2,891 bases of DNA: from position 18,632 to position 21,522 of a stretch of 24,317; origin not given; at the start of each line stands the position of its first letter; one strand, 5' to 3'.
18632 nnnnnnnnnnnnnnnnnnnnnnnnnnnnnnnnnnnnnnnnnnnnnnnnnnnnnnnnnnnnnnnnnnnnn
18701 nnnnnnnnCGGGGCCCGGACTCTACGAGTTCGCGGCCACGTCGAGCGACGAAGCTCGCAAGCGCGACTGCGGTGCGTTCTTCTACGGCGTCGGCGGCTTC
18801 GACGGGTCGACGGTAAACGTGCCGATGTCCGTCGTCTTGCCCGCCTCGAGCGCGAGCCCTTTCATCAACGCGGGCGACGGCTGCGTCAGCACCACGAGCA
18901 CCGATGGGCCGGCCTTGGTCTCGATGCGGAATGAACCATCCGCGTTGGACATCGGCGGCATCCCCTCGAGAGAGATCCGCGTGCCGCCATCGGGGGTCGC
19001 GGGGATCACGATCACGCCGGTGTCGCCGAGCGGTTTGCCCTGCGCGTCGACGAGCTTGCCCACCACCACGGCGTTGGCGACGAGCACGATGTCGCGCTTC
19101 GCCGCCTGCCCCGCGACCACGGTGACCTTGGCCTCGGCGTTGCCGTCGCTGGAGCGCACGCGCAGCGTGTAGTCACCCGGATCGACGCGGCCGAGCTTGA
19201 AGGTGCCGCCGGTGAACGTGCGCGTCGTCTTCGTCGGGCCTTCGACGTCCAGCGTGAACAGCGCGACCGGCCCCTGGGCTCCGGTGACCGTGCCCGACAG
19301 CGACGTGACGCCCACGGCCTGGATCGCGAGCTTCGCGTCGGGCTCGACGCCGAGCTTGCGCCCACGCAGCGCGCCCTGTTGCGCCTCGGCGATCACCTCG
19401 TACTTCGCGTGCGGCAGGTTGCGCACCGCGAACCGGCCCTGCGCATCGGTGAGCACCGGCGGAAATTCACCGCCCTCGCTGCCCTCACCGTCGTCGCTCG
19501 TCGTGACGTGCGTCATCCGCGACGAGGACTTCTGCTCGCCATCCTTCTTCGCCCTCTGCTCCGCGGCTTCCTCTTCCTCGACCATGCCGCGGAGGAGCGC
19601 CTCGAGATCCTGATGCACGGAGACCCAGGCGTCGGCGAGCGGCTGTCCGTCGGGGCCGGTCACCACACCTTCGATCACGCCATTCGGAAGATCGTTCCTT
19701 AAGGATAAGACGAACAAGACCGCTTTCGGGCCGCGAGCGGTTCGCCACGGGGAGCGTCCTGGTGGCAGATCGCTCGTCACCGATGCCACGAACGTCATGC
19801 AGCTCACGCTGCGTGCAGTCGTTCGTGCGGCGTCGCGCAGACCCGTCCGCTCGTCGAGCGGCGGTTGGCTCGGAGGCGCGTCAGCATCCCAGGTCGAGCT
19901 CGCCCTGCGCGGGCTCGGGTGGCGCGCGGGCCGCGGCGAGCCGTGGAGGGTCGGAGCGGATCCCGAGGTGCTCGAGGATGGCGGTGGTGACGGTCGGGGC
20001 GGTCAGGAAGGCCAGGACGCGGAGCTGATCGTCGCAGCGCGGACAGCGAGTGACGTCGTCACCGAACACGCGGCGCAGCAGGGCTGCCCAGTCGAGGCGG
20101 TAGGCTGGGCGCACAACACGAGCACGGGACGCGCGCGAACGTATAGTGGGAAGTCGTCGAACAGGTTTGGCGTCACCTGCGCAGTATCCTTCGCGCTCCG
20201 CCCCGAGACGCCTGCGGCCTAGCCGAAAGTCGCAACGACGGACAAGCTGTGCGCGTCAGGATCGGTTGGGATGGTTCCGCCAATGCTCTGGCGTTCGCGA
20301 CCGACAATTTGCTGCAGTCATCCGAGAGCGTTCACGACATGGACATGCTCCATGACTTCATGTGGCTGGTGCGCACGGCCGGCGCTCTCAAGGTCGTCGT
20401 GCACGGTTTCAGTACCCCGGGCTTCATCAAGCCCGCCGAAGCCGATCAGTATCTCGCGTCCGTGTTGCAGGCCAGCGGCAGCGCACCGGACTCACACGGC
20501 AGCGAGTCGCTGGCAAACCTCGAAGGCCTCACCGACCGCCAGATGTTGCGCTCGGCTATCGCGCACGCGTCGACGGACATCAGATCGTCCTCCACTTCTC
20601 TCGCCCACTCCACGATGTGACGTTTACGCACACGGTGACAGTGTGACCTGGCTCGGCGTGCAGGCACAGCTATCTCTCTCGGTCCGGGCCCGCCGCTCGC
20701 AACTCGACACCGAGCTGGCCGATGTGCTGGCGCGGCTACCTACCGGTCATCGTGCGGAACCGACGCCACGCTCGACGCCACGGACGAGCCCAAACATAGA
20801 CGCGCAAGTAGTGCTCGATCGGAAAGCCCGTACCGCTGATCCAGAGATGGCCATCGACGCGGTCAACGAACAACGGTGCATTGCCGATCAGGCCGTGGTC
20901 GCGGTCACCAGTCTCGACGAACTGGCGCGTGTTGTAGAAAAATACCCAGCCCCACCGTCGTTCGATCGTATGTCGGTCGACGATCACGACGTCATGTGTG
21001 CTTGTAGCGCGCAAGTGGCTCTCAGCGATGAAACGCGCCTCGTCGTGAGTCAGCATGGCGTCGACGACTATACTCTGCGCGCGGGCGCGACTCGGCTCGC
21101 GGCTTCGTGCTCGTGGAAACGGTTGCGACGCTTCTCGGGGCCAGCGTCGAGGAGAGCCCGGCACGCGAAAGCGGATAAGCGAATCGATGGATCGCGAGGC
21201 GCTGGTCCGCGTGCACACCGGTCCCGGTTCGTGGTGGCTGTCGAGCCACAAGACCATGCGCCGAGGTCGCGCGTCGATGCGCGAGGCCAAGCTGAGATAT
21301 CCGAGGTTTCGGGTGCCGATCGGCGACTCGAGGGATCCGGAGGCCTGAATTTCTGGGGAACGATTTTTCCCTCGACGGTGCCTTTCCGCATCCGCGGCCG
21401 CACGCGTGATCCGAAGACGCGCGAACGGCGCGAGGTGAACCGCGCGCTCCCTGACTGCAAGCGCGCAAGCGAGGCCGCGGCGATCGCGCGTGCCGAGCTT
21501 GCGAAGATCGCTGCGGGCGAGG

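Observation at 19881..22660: Decayed integrative element carrying an orphan Imm35/YrhB immunity gene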

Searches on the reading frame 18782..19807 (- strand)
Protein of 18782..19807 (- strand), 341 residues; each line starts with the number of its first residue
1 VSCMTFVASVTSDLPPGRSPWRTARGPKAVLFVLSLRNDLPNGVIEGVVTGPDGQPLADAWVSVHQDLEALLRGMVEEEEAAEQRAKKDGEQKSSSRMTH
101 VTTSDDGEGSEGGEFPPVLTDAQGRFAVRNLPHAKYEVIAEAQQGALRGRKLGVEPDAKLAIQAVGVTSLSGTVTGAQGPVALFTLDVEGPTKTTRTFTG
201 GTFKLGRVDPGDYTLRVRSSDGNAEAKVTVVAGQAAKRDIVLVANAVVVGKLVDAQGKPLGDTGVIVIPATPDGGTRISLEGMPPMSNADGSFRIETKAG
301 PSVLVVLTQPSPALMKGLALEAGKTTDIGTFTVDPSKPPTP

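Call 5: search_protein_families(library=pfam, max_evalue=0.1, proteins=[window:18782-19807:-])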
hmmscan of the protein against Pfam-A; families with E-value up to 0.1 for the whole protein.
window:18782-19807:- (341 aa): 11 families
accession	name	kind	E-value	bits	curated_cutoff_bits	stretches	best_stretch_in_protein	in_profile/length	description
PF13620.12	CarboxypepD_reg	-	3.4e-20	72.6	32.3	2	169-242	1-81/82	Carboxypeptidase regulatory-like domain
PF13715.12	CarbopepD_reg_2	-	3.9e-10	40.1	32.2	1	170-242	1-76/88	CarboxypepD_reg-like domain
PF15976.11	CooC_C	-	3.8e-05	24.1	29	0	233-308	4-66/93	CS1-pili formation C-terminal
PF00775.27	Dioxygenase_C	-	0.00062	19.7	27.3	0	246-265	30-49/182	Dioxygenase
PF09430.16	EMC7_beta-sandw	-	0.0007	20.2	26.6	0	193-245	21-74/122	ER membrane protein complex subunit 7, beta-sandwich domain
PF17210.9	SdrD_B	-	0.0026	18.4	29.7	0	117-147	41-71/112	SdrD B-like domain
PF14686.12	fn3_3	-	0.0041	17.3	24.4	1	194-236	28-73/75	Polysaccharide lyase family 4, domain II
PF07210.18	DUF1416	-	0.005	17.2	23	0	186-240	41-95/97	Protein of unknown function (DUF1416)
PF22904.2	NOMO1-like_2nd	-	0.0066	17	27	0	181-217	24-60/90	BOS complex subunit NOMO1-like, second beta sandwich domain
PF17802.7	SpaA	-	0.01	16.4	23.1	0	182-216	19-57/91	Prealbumin-like fold domain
PF19403.5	SpaA_2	-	0.09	13.8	25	0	174-245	16-89/96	Prealbumin-like fold domain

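Call 23: find_related_loci(query=window:18782-19807:-, collection=genome_contigs, flank=10000)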
Query window:18782-19807:- (341 aa) in genome_contigs; peptide patterns used: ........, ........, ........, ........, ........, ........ (x = any residue, [..] = any of these).
205 stretches matched a pattern; 2 encode a relative of the query (tblastn E <= 1e-3); 2 distinct loci.
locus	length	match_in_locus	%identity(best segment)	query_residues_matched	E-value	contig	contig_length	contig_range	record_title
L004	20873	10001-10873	59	39-339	8e-109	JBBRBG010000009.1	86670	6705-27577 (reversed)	MAG: Haliangiales bacterium isolate Co_metawrap_2332 Cmw_2332_k141_23815384_length_86670_cov_10.9991, whole genome shotg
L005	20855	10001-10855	55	39-337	3e-93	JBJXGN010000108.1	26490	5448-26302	MAG: Kofleriaceae bacterium isolate F1F2.bin.256 k127_1239119, whole genome shotgun sequence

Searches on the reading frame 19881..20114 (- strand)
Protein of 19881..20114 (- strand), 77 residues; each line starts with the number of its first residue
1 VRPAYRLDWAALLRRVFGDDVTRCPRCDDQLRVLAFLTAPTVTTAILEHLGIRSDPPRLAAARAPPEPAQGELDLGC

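Call 5: search_protein_families(library=pfam, max_evalue=0.1, proteins=[window:19881-20114:-])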
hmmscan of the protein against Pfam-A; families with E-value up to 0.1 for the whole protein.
window:19881-20114:- (77 aa): 2 families
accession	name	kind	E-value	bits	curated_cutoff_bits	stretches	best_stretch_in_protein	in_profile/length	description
PF24444.1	DUF7563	-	0.0023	17.8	27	1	14-31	16-36/39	Family of unknown function (DUF7563)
PF12292.13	DUF3624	-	0.064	14.1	27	1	15-41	9-35/76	Protein of unknown function (DUF3624)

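Call 7: search_protein_families(library=ncbifam, max_evalue=1, proteins=[window:19881-20114:-])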
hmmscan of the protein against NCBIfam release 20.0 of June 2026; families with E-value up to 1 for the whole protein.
window:19881-20114:- (77 aa): 1 family
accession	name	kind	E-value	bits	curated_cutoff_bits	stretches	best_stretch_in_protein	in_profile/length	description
NF052416.1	ISCR_clade_Ia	exception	9.5e-08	31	925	1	7-67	444-507/509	ISCR element clade Ia family transposase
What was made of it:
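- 19703..20114 (-): 3' end of an IS91-family element. It comprises the last 77 codons of tnpA (19881-20114, stop included) plus 178 nt downstream. NF052416 E=9.5e-8 (call 7).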

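Call 29: search_protein_families(library=phrogs, max_evalue=0.01, proteins=[window:19881-20114:-])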
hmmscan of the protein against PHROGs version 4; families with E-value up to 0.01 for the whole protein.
window:19881-20114:- (77 aa): 1 family
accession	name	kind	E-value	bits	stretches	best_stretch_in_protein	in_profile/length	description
phrog_29357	-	unknown function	3.7e-06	27.3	1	7-66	207-269/278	-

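Call 35: search_dna_similar(query=window:19881-20114:-, collection=plasmids, mode=protein, max_rows=8, max_evalue=0.001)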
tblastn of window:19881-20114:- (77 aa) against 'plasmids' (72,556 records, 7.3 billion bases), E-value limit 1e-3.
Records with a match: 356; places in all: 406; records where one place covers at least 80% of the query: 0.
Best place of each record, by identity: <60% 356.
By first word of the organism name: Klebsiella 185; Escherichia 64; Pseudomonas 42; Salmonella 14; Comamonas 6; Enterobacter 5; Aeromonas 5; Proteus 4; Citrobacter 4; Providencia 4; and 20 more.
By predicted mobility (MOB-suite, as given by PLSDB): conjugative 256; non-mobilizable 86; mobilizable 14.
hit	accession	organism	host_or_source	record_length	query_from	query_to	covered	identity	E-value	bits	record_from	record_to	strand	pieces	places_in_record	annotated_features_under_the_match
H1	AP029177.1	Bdellovibrio sp. HAGR004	Microbe,sewage sludge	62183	6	51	60%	47.8%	3e-6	49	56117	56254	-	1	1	hypothetical protein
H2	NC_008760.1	Polaromonas naphthalenivorans CJ2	-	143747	3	55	69%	39.6%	3e-4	44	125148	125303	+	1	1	none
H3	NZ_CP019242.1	Rhodoferax antarcticus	Whole organism,environment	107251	3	55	69%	39.6%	9e-4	42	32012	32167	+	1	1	none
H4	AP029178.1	Bdellovibrio sp. HAGR004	Microbe,sewage sludge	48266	6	51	60%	45.7%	2e-5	47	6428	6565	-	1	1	hypothetical protein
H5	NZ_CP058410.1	Trichlorobacter lovleyi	whole genome,river sediment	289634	2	52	66%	39.2%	3e-5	47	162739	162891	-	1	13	transposase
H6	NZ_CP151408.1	Azonexus hydrophilus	-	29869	2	55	70%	37.0%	7e-4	43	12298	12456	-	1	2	none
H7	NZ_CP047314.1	Pseudomonas putida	whole organism,soil sample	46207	2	55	70%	37.0%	7e-4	43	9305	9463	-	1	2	IS91 family transposase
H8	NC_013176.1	Pseudomonas putida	-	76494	2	55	70%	37.0%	7e-4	43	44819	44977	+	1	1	IS91 family transposase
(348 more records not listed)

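Call 36: get_annotated_region(hit=H5, flank=2000)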
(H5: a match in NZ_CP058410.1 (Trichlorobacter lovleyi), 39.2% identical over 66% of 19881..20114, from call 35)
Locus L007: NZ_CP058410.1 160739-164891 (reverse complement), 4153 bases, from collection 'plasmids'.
description: Trichlorobacter lovleyi strain IAE plasmid pIAE1, complete sequence
organism: Trichlorobacter lovleyi (NCBI taxid 313985)
taxonomy: Bacteria; Thermodesulfobacteriota; Desulfuromonadia; Geobacterales; Geobacteraceae; Trichlorobacter; Trichlorobacter lovleyi
host: -; source: whole genome,river sediment; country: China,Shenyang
typing (MOB-suite, as given by PLSDB): non-mobilizable; mating-pair formation MPF_T
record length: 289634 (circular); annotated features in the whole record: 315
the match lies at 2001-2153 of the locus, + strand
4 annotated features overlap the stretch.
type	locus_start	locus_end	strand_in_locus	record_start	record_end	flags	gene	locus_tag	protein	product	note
CDS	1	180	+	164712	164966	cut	-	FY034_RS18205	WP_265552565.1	Txe/YoeB family addiction module toxin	GO:0008219 - cell death [Evidence IEA]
CDS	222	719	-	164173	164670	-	-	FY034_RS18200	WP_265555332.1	alpha/beta hydrolase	-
CDS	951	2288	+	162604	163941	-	-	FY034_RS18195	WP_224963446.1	transposase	GO:0006313 - DNA transposition [Evidence IEA]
CDS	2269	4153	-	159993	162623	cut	-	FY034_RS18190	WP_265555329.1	UvrD-helicase domain-containing protein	-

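Call 69: search_protein_families(library=pfam, max_evalue=0.001, proteins=[P0282, P0283])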
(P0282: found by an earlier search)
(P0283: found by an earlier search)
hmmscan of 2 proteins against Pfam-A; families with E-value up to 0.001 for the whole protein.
P0282 (445 aa): 2 families
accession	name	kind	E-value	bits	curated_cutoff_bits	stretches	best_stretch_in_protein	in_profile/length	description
PF04986.18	Y2_Tnp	-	4.6e-20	72.8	20.9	1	138-339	1-177/183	Putative transposase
PF14319.11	Zn_Tnp_IS91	-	4.7e-15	55.8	26.3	1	15-93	15-90/90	Transposase zinc-binding domain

P0283 (489 aa): 2 families
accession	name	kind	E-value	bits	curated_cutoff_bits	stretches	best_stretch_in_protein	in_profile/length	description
PF04986.18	Y2_Tnp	-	9.8e-20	71.8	20.9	1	184-383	1-177/183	Putative transposase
PF14319.11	Zn_Tnp_IS91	-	1.5e-14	54.1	26.3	1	60-139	14-90/90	Transposase zinc-binding domain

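Call 76: search_protein_families(library=ncbifam, max_evalue=0.00001, proteins=[P0282])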
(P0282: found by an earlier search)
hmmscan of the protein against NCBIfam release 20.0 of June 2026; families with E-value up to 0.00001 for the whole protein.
P0282 (445 aa): 2 families
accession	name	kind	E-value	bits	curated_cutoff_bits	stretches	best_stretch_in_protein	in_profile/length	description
NF052416.1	ISCR_clade_Ia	exception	1.1e-80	271.6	925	2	11-205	54-249/509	ISCR element clade Ia family transposase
NF033538.2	transpos_IS91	equivalog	2.5e-22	79.4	125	1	14-397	18-355/356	IS91 family transposase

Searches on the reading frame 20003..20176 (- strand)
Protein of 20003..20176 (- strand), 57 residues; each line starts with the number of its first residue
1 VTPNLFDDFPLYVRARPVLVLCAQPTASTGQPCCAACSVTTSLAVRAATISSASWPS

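Call 59: search_protein_families(library=pfam, max_evalue=1, proteins=[window:20003-20176:-])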
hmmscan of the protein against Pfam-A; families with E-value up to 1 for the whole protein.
window:20003-20176:- (57 aa): 0 families

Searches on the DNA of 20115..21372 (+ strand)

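Call 83: search_dna_similar(query=window:20115-21372:+, collection=plasmids, mode=distant, max_rows=5)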
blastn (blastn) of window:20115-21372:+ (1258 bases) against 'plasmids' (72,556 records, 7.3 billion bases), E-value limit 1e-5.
No match.
